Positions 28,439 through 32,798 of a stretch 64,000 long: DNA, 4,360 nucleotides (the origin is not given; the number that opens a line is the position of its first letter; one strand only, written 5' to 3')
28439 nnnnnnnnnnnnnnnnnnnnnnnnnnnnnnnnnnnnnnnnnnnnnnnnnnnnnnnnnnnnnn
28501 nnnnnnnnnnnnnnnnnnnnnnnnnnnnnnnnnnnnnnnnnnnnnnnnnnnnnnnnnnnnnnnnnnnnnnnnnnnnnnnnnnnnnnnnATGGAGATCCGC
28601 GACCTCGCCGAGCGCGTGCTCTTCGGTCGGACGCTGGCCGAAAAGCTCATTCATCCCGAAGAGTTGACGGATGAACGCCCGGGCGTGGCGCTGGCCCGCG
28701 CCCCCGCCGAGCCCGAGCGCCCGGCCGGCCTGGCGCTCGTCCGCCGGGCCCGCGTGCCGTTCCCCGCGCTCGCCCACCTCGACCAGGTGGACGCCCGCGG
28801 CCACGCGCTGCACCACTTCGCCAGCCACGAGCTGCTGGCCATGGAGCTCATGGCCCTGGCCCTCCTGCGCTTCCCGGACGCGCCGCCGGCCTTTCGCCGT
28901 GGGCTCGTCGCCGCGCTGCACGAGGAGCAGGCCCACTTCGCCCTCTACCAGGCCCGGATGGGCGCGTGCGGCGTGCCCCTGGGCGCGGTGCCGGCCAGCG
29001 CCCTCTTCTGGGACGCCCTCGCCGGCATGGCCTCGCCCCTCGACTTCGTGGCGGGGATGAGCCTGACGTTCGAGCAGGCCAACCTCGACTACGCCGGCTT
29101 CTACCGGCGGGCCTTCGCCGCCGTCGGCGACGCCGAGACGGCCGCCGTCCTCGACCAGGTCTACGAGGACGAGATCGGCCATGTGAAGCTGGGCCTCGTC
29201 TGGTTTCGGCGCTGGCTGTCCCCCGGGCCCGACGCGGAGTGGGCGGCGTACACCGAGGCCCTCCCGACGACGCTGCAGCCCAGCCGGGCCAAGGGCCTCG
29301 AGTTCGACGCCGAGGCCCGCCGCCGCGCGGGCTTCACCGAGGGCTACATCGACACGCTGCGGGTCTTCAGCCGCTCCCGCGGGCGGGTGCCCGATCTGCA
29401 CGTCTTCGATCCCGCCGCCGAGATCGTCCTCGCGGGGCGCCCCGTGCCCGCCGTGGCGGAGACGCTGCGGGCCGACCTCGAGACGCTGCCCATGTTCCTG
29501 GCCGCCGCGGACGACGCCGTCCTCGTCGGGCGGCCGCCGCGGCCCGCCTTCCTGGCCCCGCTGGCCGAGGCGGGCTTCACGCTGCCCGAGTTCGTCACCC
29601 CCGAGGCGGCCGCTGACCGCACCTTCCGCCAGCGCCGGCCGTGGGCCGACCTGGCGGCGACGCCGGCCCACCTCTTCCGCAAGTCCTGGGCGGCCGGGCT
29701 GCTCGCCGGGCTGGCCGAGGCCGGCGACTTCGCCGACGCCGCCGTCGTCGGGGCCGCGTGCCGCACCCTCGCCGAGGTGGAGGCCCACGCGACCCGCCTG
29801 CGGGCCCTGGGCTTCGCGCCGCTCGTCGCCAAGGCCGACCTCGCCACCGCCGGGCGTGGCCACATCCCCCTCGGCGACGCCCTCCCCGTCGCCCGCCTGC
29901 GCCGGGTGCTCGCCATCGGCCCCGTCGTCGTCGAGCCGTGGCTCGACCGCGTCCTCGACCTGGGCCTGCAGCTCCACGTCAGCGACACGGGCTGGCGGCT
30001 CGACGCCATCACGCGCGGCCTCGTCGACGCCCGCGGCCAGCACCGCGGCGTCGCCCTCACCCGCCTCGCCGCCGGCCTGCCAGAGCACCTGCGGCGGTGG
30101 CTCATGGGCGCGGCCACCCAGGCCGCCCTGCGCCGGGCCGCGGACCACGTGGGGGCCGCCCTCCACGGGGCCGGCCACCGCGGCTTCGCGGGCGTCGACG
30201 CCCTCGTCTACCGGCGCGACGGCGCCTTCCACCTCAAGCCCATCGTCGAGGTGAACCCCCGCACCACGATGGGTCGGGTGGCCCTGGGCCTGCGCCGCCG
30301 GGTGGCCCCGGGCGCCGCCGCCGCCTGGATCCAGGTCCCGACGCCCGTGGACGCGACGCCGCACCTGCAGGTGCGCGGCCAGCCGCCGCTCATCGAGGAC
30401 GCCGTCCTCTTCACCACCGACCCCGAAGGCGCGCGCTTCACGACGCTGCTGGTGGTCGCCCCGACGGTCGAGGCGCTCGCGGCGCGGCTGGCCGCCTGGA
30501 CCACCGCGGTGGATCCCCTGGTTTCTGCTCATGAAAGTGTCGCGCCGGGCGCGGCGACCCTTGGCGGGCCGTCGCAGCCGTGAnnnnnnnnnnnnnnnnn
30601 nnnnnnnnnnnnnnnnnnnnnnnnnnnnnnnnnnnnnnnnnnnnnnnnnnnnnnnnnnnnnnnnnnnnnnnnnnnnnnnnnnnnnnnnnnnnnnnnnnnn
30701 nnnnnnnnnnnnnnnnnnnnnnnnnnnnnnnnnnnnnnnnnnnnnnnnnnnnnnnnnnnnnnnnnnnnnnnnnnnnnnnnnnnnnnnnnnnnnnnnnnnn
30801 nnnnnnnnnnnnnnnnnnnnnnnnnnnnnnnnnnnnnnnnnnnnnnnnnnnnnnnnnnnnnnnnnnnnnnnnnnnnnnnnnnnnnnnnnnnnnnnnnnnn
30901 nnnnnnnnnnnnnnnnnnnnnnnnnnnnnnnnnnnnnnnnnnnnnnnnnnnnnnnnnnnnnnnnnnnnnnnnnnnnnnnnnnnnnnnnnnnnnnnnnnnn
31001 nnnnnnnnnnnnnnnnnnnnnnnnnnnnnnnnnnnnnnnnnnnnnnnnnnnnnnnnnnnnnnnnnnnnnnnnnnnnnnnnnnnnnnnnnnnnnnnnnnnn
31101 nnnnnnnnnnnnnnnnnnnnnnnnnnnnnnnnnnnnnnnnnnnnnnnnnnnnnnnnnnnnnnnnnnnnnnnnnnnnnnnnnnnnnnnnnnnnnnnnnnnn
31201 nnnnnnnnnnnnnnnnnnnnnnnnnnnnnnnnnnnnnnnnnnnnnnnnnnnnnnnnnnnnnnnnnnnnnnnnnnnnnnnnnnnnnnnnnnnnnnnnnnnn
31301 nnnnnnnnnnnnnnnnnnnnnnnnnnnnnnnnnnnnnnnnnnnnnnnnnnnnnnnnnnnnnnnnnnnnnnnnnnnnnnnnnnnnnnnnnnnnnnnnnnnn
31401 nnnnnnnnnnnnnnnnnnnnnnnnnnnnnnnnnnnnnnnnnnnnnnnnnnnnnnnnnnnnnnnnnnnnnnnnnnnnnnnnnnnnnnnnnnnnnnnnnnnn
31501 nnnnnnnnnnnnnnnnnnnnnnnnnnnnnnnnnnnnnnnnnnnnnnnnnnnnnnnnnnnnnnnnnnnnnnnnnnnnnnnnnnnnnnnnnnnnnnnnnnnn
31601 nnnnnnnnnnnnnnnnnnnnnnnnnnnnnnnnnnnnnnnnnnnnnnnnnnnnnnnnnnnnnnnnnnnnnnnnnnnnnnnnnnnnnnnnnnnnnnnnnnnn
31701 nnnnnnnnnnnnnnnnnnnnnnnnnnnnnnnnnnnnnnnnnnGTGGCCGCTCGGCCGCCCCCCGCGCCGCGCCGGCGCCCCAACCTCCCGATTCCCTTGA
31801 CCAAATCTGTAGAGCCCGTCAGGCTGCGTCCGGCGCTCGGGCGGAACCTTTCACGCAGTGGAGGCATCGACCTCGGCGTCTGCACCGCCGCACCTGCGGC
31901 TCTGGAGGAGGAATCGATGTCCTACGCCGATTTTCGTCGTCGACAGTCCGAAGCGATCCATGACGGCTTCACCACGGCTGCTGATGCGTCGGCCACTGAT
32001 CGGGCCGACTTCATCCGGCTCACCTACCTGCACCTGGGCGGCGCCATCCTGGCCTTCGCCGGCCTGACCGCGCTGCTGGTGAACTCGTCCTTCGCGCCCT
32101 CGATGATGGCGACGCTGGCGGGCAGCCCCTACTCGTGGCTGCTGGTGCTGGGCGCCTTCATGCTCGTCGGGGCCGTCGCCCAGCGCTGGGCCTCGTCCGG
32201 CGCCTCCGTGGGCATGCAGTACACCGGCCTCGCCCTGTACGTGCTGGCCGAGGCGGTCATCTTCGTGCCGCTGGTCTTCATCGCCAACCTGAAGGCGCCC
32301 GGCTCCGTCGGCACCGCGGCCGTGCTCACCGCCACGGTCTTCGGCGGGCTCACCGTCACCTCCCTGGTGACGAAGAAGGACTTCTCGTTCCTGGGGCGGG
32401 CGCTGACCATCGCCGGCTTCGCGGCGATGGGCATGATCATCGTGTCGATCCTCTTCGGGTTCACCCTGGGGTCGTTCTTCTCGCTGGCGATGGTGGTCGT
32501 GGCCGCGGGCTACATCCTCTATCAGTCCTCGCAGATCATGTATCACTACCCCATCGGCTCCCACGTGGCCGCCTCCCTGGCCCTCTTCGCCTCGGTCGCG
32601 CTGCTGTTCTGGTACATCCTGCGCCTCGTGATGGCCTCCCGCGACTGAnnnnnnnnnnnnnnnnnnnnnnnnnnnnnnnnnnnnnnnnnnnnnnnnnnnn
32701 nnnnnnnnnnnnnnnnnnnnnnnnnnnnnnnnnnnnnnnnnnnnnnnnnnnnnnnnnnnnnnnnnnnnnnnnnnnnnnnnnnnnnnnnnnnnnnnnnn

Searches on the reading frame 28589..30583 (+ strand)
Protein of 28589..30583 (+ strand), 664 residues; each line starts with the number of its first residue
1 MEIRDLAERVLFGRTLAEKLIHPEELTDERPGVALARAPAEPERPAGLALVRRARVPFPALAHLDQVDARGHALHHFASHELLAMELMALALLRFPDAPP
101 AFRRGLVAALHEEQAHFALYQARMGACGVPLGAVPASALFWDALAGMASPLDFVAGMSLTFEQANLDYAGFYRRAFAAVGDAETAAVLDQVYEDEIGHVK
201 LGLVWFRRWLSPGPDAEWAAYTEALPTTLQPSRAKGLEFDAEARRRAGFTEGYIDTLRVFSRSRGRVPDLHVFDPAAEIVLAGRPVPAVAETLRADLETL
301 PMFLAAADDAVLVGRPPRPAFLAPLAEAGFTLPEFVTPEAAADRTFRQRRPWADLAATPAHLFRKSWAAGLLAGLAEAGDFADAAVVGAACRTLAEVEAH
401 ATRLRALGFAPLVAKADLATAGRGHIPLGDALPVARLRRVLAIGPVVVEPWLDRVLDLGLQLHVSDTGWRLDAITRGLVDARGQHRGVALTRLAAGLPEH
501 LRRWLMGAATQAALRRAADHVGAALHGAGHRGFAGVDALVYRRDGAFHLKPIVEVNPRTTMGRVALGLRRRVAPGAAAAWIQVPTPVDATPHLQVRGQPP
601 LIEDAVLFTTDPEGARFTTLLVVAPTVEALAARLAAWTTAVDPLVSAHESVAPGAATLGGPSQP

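Call 39: search_protein_families(library=pfam, proteins=[window:28589-30583:+], max_evalue=0.001)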
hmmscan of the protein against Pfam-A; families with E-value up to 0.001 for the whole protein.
window:28589-30583:+ (664 aa): 1 family
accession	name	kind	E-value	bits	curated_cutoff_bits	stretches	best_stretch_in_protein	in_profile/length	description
PF04305.20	DUF455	-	2e-47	162.3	34.3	1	34-254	29-246/247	Protein of unknown function (DUF455)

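Call 81: search_protein_families(library=ncbifam, proteins=[window:28589-30583:+], max_evalue=0.01)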
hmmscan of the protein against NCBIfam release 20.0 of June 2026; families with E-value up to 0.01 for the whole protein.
window:28589-30583:+ (664 aa): 0 families

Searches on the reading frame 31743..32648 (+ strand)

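Call 39: search_protein_families(library=pfam, proteins=[window:31743-32648:+], max_evalue=0.001)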
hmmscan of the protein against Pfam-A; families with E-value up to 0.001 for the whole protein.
window:31743-32648:+ (301 aa): 1 family
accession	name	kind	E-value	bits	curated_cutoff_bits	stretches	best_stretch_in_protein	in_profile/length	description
PF01027.25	Bax1-I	-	6e-26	91.9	34.1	1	89-295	2-206/207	Inhibitor of apoptosis-promoting Bax1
